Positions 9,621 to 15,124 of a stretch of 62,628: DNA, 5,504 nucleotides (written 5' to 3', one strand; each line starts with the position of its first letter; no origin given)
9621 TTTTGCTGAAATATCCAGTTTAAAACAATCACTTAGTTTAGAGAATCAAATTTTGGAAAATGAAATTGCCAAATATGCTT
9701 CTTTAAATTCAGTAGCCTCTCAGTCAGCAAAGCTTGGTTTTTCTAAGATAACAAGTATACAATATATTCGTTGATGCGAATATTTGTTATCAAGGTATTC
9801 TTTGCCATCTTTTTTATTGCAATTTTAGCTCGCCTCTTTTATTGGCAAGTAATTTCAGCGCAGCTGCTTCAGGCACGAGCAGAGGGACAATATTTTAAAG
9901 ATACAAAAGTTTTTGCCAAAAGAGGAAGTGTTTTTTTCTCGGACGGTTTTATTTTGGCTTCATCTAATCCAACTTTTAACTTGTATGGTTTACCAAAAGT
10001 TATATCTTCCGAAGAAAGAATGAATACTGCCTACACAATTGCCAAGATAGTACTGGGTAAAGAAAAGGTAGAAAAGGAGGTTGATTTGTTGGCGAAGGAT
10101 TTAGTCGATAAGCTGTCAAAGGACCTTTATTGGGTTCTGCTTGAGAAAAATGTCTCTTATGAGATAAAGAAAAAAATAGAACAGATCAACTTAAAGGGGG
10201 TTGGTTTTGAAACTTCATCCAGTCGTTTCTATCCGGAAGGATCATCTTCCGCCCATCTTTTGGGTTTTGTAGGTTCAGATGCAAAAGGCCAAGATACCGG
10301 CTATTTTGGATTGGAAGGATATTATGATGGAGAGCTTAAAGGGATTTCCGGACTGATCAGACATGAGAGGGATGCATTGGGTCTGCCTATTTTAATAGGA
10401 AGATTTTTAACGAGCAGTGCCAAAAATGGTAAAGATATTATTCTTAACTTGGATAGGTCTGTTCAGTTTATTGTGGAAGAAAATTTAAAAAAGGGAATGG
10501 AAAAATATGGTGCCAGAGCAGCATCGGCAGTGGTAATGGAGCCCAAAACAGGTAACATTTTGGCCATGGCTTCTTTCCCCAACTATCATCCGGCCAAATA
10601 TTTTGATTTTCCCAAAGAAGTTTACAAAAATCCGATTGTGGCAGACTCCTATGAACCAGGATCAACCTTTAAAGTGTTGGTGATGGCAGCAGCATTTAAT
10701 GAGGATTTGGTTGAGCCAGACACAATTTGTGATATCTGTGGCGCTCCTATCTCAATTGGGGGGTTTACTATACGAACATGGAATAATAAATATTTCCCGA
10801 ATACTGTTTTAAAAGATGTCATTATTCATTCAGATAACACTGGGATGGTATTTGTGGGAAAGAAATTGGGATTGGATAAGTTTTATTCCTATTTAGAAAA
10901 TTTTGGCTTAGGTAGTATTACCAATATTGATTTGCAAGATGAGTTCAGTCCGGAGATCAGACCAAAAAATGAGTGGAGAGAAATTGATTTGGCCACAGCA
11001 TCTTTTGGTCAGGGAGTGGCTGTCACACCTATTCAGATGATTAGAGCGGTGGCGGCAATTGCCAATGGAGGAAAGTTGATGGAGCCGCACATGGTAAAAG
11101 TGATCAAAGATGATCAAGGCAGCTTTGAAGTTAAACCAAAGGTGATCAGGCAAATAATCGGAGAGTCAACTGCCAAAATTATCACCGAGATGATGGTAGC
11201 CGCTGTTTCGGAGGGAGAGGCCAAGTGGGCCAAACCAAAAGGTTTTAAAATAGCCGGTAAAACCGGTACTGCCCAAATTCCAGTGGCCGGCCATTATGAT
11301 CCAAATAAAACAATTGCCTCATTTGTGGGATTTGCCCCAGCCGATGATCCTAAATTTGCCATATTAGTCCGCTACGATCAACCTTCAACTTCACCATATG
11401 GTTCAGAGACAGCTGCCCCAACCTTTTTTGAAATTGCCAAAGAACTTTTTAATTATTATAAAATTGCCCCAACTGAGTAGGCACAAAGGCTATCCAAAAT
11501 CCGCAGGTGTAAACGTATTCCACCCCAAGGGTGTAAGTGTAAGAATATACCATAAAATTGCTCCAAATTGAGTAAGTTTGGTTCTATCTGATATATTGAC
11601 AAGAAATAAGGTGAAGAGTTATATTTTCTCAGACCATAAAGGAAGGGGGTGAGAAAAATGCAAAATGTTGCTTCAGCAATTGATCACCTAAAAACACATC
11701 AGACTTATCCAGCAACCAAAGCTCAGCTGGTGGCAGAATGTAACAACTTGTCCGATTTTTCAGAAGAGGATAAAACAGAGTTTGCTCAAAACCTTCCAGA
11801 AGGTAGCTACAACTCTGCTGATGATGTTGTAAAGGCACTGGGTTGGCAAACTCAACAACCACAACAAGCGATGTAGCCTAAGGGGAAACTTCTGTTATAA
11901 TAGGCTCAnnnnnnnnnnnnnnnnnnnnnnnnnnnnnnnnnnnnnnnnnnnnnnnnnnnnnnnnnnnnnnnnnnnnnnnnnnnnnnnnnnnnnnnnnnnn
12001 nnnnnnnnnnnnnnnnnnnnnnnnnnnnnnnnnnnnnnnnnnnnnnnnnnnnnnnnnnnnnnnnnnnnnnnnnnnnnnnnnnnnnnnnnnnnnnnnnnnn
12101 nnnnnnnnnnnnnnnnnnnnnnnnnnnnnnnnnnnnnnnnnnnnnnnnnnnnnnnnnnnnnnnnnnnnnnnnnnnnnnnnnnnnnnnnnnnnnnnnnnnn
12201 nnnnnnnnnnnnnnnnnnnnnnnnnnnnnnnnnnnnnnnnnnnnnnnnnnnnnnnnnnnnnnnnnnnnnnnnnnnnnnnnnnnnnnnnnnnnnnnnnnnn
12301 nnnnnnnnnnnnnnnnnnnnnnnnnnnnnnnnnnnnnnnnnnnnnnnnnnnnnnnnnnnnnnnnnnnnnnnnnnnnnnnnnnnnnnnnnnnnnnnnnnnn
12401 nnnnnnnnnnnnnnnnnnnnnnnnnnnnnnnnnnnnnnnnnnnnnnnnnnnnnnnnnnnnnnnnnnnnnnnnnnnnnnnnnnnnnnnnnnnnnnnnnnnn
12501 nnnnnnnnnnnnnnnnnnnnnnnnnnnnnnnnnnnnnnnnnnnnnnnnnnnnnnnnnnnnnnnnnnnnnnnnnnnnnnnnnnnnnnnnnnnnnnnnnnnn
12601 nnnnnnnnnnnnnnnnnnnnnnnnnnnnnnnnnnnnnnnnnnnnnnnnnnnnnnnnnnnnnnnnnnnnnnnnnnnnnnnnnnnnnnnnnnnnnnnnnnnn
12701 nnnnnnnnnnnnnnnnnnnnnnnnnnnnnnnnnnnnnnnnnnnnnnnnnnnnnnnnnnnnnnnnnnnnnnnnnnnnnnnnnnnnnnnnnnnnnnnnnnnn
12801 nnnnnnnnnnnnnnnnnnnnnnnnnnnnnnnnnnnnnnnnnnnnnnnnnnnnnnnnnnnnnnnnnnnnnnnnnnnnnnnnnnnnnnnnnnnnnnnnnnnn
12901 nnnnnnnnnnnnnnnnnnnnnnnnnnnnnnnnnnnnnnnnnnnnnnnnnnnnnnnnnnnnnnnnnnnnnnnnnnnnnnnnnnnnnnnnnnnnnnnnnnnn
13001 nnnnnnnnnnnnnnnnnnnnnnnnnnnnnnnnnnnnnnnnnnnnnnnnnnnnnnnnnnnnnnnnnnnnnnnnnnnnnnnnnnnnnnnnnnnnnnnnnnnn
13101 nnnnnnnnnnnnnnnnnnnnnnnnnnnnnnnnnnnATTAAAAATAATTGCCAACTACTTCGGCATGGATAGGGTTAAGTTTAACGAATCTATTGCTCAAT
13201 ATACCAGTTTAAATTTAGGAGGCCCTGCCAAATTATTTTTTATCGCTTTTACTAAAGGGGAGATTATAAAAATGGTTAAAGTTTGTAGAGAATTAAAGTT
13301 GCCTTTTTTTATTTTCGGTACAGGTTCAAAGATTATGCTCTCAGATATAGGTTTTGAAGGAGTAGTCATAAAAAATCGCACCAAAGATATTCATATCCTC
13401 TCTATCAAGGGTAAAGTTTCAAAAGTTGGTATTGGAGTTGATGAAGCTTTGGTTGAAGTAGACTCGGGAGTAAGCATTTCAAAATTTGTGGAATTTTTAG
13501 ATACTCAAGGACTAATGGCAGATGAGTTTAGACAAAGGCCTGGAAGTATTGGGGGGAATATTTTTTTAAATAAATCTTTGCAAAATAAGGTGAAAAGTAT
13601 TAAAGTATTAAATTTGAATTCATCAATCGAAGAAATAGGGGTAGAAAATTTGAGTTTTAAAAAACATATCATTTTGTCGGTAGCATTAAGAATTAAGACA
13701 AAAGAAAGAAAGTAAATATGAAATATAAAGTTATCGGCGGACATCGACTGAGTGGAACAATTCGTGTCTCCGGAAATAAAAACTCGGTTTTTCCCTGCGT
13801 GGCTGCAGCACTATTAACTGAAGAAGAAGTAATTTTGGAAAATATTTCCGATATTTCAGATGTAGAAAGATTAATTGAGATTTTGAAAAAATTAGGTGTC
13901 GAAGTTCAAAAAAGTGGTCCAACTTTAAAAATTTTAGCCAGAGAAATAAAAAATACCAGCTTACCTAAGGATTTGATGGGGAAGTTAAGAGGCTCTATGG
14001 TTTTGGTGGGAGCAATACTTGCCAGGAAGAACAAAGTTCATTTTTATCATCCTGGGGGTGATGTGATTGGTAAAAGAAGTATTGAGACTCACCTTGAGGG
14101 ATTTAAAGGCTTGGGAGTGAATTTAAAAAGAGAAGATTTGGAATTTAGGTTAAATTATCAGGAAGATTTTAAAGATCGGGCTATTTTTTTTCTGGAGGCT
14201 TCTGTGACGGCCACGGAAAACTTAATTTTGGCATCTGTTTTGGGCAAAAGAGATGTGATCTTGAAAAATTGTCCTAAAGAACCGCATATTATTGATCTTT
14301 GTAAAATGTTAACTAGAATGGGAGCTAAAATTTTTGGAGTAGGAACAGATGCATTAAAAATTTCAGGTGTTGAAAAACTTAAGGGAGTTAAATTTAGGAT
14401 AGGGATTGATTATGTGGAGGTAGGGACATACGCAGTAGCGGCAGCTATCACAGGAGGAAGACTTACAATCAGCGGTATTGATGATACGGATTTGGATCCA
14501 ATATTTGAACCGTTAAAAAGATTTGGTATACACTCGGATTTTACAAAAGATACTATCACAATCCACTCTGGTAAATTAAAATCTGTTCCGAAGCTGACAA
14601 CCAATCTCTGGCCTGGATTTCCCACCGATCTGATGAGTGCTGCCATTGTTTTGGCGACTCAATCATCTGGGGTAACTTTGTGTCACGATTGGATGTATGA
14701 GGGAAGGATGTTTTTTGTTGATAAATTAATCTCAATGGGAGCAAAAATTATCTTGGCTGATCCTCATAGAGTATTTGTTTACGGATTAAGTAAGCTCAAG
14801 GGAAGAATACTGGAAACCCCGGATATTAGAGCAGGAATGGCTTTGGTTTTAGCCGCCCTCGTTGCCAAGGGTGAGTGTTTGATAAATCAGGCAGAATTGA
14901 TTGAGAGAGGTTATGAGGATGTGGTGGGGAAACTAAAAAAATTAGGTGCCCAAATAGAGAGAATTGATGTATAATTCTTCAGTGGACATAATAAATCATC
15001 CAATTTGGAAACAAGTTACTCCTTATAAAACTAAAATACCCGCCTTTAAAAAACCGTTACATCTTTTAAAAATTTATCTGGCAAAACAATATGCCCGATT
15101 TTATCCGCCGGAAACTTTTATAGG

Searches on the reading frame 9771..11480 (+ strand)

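Call 30: search_protein_families(library=pfam, proteins=[window:9771-11480:+], max_evalue=0.00001)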
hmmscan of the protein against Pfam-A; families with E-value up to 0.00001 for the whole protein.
window:9771-11480:+ (569 aa): 3 families
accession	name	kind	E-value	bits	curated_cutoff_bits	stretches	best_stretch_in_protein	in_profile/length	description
PF00905.27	Transpeptidase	-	1.8e-74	251.1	22.1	1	252-555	2-297/299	Penicillin binding protein transpeptidase domain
PF03717.20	PBP_dimer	-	2.8e-20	73.9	24.4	1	48-205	3-174/180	Penicillin-binding Protein dimerisation domain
PF13354.11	Beta-lactamase2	-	7.3e-07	29.2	22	1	293-501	20-190/214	Beta-lactamase enzyme family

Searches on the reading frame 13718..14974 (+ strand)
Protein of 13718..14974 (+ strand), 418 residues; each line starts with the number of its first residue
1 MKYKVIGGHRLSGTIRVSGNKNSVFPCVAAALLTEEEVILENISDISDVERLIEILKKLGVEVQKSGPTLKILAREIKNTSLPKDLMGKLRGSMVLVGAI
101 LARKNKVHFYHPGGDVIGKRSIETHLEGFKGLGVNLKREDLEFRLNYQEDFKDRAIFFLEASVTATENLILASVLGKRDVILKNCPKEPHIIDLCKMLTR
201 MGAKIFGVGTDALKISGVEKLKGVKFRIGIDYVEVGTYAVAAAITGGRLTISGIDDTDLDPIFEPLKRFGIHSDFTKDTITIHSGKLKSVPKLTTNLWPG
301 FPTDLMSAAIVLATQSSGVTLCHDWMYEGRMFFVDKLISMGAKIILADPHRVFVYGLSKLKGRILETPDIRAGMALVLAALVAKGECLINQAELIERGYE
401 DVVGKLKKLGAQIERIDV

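Call 30: search_protein_families(library=pfam, proteins=[window:13718-14974:+], max_evalue=0.00001)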
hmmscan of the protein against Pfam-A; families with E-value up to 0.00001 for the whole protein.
window:13718-14974:+ (418 aa): 1 family
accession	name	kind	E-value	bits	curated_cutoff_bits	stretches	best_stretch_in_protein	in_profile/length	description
PF00275.25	EPSP_synthase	-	2.5e-59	201.5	22.8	1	7-406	3-417/417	EPSP synthase (3-phosphoshikimate 1-carboxyvinyltransferase)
